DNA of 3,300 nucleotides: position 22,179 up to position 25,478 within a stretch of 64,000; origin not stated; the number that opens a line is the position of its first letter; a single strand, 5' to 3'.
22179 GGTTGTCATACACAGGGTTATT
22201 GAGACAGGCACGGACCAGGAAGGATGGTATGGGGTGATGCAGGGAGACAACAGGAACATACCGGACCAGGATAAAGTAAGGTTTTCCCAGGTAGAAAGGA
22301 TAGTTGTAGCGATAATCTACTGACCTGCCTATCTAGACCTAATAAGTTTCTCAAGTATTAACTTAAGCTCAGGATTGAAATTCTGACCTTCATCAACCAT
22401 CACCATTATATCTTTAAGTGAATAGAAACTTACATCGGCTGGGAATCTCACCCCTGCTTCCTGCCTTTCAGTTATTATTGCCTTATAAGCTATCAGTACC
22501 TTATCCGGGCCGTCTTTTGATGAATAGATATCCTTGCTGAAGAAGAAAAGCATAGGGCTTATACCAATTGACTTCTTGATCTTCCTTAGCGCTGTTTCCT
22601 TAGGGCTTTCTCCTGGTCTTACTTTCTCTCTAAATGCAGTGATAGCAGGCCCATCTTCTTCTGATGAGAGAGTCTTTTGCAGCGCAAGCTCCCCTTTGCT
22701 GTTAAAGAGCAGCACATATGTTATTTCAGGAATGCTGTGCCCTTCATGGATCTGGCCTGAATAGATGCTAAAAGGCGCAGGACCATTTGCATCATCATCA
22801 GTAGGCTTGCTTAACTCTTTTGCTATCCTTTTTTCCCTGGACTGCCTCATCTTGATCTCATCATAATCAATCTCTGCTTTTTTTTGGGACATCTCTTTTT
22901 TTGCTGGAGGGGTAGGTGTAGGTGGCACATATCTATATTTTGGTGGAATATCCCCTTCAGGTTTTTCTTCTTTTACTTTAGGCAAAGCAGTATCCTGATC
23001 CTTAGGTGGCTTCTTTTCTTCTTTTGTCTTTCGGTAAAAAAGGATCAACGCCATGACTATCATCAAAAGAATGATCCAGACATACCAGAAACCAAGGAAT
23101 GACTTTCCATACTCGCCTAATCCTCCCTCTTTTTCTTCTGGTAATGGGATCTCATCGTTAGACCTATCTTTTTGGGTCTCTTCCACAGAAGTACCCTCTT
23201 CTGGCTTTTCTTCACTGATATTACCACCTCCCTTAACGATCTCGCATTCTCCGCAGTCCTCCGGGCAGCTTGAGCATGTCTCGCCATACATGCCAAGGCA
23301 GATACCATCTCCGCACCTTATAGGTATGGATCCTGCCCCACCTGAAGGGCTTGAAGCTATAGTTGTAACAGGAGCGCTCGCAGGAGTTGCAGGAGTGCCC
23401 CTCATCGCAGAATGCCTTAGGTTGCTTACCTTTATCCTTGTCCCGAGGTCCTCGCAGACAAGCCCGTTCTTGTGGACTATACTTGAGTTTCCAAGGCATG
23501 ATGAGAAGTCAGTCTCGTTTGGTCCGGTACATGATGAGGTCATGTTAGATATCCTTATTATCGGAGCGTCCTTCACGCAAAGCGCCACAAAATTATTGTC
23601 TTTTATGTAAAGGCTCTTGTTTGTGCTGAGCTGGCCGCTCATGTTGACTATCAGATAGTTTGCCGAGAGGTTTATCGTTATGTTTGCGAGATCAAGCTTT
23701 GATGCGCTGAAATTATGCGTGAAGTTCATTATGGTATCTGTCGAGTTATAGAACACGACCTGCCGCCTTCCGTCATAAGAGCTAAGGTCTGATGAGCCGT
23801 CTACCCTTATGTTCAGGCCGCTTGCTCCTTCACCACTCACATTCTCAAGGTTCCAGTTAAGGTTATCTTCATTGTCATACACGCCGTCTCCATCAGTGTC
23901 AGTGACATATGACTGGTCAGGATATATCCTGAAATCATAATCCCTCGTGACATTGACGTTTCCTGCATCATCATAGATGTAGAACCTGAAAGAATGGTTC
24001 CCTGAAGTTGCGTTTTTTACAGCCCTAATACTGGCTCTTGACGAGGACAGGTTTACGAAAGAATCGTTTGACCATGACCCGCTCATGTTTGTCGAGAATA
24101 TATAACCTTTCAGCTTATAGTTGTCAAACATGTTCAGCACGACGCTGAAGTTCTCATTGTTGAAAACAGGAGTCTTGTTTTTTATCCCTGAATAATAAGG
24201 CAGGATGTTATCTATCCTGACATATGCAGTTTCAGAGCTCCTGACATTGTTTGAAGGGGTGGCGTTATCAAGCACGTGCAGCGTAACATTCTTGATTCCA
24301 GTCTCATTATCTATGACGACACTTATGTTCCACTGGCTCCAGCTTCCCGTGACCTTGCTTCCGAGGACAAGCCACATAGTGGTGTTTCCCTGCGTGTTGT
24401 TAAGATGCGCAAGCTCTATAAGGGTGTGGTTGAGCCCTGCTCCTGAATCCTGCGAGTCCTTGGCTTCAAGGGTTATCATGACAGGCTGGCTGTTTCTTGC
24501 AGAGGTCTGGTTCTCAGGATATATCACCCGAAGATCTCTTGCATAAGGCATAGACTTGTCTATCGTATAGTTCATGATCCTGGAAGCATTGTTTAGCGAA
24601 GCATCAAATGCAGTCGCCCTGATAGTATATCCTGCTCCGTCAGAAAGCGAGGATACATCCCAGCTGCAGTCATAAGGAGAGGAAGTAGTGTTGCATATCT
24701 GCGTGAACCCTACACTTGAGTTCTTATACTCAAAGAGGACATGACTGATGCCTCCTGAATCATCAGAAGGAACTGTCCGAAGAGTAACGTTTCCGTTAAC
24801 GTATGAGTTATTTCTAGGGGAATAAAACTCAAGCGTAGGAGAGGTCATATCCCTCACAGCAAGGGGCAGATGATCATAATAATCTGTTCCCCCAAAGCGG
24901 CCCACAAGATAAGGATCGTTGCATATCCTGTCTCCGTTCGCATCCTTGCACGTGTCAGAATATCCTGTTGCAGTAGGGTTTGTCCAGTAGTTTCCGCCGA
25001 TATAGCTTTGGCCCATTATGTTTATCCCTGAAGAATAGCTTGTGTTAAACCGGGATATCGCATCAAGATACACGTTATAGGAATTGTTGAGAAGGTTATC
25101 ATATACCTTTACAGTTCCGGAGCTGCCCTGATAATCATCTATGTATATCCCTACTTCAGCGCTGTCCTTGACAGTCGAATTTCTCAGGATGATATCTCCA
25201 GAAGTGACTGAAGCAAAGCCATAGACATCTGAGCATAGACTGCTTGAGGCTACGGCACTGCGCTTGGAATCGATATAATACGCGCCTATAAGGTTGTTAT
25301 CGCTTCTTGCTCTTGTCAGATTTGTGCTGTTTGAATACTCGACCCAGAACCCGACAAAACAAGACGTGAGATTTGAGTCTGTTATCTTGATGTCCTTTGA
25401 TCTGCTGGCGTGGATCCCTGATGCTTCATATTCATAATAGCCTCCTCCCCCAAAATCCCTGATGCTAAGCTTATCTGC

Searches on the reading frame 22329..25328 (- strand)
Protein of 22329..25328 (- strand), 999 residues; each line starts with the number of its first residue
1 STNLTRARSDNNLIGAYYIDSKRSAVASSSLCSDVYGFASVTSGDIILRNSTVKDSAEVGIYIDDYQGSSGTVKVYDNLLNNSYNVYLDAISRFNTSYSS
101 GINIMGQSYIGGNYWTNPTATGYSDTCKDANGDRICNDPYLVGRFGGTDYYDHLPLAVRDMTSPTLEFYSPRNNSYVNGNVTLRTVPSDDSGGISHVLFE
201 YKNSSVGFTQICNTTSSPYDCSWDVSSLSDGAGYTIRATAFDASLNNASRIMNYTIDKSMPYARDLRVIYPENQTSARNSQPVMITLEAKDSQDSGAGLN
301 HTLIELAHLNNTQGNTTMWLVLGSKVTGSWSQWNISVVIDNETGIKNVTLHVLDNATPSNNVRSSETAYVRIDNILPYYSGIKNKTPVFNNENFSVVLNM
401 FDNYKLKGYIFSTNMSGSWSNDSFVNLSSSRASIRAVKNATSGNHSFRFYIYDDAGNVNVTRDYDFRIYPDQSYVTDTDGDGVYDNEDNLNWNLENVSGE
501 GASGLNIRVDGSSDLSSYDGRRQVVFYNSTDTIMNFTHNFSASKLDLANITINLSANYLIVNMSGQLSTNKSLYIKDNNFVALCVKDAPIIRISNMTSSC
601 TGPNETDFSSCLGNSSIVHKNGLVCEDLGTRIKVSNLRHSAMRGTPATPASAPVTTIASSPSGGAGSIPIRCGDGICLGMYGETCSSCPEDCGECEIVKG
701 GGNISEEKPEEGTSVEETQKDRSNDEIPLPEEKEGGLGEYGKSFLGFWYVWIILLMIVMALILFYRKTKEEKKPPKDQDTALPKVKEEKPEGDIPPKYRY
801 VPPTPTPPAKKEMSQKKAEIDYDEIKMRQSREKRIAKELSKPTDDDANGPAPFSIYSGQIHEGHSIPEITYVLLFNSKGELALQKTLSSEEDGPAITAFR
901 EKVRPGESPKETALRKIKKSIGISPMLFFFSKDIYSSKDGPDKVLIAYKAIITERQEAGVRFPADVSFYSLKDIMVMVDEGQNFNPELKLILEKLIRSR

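Call 34: search_protein_families(library=ncbifam, proteins=[window:22329-25328:-], max_evalue=1)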
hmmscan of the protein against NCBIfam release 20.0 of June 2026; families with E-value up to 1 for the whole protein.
window:22329-25328:- (999 aa): 1 family
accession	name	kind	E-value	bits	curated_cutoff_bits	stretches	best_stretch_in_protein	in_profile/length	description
NF047418.1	teichoic_AuxB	equivalog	0.17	10.8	300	1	751-836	134-212/345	lipoteichoic acid stability factor AuxB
